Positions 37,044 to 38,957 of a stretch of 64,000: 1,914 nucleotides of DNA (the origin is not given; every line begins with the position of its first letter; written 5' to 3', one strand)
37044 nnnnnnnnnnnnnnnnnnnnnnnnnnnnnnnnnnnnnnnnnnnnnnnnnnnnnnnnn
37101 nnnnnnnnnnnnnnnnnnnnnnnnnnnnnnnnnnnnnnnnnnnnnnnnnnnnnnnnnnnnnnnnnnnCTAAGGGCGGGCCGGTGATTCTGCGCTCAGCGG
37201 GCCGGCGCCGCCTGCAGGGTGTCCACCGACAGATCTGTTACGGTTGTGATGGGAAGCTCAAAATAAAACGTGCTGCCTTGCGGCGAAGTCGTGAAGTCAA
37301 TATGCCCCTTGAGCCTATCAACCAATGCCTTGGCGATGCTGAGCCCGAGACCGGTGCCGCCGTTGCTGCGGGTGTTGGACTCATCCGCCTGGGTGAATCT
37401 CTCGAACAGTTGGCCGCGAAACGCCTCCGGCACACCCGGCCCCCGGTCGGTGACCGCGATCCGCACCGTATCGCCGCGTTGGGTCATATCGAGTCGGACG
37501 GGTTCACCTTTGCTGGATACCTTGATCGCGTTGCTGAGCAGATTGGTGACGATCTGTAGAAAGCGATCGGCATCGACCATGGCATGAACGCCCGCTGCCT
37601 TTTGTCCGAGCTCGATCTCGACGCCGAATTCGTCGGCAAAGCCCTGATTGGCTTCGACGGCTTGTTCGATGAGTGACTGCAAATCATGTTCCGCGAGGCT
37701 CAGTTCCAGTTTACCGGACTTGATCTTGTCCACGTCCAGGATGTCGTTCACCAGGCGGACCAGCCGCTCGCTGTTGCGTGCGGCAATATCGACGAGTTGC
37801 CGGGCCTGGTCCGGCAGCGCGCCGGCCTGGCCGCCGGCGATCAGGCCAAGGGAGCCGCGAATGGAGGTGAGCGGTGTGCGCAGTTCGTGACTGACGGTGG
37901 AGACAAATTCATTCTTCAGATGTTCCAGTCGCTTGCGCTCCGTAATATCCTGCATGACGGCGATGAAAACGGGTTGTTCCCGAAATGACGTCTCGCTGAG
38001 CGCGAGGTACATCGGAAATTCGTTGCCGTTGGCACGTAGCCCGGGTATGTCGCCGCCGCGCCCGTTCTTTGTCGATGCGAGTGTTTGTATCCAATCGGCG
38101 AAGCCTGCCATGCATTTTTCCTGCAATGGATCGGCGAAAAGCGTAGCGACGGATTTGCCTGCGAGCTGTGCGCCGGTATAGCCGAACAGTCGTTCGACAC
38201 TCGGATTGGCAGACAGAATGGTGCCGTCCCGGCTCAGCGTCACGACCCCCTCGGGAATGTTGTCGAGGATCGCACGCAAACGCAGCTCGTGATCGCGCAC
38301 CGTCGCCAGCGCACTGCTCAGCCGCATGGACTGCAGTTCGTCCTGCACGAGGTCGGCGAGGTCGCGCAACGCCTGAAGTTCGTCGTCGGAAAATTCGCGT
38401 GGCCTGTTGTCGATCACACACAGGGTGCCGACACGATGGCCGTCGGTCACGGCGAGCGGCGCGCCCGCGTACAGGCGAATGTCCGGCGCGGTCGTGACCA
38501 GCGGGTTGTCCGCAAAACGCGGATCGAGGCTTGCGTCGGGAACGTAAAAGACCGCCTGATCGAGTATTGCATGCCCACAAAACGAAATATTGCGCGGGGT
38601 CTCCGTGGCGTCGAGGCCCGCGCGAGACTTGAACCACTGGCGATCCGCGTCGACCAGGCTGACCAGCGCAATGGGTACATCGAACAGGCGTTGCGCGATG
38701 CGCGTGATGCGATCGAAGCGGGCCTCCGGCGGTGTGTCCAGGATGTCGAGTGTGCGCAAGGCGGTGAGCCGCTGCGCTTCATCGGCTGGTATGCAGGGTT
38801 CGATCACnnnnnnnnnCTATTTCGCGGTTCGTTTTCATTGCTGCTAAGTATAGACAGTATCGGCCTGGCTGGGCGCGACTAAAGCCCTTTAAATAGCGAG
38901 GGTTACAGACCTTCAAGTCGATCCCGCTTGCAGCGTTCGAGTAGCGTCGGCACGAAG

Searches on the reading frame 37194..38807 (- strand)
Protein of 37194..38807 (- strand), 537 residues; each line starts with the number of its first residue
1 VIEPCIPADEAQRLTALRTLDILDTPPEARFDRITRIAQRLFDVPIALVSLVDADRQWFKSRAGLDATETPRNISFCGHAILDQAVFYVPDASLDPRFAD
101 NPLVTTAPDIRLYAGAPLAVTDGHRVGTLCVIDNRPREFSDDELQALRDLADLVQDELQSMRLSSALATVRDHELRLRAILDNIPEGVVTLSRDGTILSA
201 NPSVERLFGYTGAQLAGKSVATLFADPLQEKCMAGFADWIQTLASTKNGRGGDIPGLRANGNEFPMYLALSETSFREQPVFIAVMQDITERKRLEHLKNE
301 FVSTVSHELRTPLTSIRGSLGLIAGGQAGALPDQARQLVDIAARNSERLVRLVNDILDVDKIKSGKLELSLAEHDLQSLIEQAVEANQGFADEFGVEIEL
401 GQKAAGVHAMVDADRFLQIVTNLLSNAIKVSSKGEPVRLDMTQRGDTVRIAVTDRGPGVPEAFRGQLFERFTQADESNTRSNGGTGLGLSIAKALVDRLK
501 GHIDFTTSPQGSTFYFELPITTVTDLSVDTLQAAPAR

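Call 13: search_protein_families(library=ncbifam, proteins=[window:37194-38807:-])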
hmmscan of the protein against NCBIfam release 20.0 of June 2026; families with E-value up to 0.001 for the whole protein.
window:37194-38807:- (537 aa): 86 families (the best 25 are shown)
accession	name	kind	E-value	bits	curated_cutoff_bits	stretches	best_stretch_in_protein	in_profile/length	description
NF046044.1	PnpS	equivalog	1.2e-67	228.6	400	1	143-519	28-390/390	two-component system histidine kinase PnpS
NF033092.0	HK_WalK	equivalog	7.7e-64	216.3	725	1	158-520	242-594/594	cell wall metabolism sensor histidine kinase WalK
NF047874.1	MASE3_PAS_HK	subfamily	3e-58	198.1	560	1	161-525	251-630/655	MASE3 domain-containing sensor histidine kinase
TIGR02966.1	phoR_proteo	equivalog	1e-53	182.5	334.2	1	176-517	7-332/333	phosphate regulon sensor histidine kinase PhoR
NF040691.1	MtrAB_MtrB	equivalog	1.6e-47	162.7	450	1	285-529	258-501/507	MtrAB system histidine kinase MtrB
TIGR02956.1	TMAO_torS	equivalog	1.4e-46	159.1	676.5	1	298-523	464-685/967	TMAO reductase system sensor histidine kinase/response regulator TorS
NF047465.1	hybrid_HK_LvrA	exception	2.9e-46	157.9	1200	1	286-524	189-426/819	hybrid histidine kinase/response regulator LvrA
NF045911.1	TCSHisKinNblS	equivalog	2.7e-43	148.2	1000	1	174-520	265-620/621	two-component system sensor histidine kinase NblS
NF008318.0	PRK11107.1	equivalog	1e-41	143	890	1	296-527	291-525/920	two-component sensor histidine kinase BarA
NF011874.0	PRK15347.1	equivalog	1.6e-41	142.3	852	1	295-527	395-621/921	two component system sensor kinase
NF033093.1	HK_VicK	exception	1.7e-40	139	680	1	145-521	66-436/448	cell wall metabolism sensor histidine kinase VicK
NF041947.1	LuxQ_Vibrio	equivalog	5.1e-40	137.1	1200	1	294-527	468-703/843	quorum-sensing autoinducer 2 sensor kinase/phosphatase LuxQ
NF033091.0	HK_VanS_ACDEFG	equivalog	7.6e-39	133.6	400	1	286-519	62-293/293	vancomycin resistance histidine kinase VanS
NF008302.0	PRK11091.1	equivalog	9.7e-39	133.2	838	1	169-525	149-510/779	aerobic respiration two-component sensor histidine kinase ArcB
NF041880.1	EPS_EpsF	equivalog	1.3e-38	132.8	900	1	170-519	139-492/492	response regulator EpsF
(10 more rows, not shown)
